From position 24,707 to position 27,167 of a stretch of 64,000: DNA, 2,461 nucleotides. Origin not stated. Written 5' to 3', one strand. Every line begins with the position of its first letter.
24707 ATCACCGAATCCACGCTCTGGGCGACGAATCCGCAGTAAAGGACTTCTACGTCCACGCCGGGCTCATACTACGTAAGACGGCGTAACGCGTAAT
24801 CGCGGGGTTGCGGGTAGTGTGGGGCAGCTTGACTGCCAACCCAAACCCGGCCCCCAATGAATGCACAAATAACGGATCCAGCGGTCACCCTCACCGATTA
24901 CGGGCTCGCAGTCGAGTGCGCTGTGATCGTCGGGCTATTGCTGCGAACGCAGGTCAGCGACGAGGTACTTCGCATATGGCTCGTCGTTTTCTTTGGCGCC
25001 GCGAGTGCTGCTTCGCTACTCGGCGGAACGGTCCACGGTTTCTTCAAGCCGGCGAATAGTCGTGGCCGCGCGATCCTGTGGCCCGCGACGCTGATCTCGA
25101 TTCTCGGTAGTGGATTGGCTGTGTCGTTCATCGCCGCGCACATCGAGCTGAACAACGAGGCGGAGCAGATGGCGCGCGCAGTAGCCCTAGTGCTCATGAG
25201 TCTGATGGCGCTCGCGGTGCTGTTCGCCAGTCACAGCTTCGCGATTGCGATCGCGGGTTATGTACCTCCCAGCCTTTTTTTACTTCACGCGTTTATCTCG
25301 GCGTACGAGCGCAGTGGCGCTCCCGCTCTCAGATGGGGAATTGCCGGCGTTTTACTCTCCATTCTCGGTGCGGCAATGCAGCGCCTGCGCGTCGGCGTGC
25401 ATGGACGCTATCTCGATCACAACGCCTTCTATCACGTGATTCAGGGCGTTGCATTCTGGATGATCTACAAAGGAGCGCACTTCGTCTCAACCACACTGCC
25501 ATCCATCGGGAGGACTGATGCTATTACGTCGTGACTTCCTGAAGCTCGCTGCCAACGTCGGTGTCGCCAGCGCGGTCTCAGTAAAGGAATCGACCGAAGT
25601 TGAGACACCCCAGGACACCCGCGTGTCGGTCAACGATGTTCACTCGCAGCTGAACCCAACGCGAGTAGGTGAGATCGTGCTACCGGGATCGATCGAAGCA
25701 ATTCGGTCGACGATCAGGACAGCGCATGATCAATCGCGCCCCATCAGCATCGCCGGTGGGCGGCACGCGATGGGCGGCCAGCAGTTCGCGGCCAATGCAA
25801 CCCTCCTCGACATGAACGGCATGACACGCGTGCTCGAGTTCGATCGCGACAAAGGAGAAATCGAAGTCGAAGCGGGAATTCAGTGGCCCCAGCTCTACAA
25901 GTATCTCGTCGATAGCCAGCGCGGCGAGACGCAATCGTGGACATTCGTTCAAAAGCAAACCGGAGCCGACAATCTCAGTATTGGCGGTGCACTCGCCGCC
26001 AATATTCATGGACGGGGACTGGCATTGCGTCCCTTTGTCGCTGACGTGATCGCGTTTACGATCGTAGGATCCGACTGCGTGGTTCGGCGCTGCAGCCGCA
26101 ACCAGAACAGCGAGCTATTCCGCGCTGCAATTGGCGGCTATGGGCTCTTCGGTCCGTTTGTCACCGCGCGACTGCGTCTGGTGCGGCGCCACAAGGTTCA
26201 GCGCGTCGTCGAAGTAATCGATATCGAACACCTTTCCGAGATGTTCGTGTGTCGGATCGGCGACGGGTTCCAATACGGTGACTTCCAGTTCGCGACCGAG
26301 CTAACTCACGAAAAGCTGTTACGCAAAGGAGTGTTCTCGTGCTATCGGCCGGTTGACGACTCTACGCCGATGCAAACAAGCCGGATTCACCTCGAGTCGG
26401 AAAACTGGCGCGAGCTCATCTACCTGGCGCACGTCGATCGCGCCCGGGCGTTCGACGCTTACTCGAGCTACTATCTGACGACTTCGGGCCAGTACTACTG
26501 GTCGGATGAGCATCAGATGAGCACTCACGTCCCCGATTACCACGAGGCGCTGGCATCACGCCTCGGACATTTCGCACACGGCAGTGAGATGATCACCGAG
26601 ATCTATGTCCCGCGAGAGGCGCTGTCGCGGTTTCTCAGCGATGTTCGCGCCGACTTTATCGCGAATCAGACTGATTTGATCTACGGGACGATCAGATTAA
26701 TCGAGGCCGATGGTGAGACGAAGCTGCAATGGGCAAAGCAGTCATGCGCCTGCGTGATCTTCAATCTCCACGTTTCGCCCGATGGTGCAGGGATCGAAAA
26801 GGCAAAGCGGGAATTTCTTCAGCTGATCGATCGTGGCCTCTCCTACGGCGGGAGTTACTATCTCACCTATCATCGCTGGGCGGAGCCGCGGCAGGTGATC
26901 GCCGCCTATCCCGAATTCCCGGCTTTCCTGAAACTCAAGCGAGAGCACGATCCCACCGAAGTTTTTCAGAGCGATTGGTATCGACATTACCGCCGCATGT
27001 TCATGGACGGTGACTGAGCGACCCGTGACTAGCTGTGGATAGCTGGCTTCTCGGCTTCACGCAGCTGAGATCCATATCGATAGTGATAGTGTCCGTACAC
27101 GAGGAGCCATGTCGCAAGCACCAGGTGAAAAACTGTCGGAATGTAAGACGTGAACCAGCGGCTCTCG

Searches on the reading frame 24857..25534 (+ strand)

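Call 25: search_protein_families(library=pfam, proteins=[window:24857-25534:+])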
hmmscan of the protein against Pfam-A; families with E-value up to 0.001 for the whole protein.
window:24857-25534:+ (225 aa): 1 family
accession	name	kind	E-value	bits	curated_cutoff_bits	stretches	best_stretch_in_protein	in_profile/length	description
PF22285.2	DUF6962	-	7.2e-35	121.3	27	1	10-208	2-194/198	Family of unknown function (DUF6962)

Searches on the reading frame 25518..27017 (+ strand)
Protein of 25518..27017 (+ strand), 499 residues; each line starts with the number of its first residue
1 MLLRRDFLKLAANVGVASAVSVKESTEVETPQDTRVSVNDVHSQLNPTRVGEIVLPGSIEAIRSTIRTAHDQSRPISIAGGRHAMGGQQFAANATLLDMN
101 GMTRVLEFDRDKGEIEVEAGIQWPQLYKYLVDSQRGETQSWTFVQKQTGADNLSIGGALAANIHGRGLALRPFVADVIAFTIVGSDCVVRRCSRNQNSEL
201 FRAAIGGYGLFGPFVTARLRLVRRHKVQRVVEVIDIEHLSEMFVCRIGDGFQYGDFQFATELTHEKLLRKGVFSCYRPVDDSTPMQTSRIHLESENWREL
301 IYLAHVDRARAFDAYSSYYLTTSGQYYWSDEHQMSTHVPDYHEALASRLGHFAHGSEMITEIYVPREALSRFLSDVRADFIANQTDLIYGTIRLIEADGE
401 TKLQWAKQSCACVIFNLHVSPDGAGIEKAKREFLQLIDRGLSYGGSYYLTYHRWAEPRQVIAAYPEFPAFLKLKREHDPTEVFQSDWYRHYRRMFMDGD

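Call 25: search_protein_families(library=pfam, proteins=[window:25518-27017:+])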
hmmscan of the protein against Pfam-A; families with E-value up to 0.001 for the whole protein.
window:25518-27017:+ (499 aa): 1 family
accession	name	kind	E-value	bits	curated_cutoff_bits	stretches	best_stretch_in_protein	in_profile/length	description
PF01565.28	FAD_binding_4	-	5.4e-20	71.9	26.4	1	53-191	4-137/139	FAD binding domain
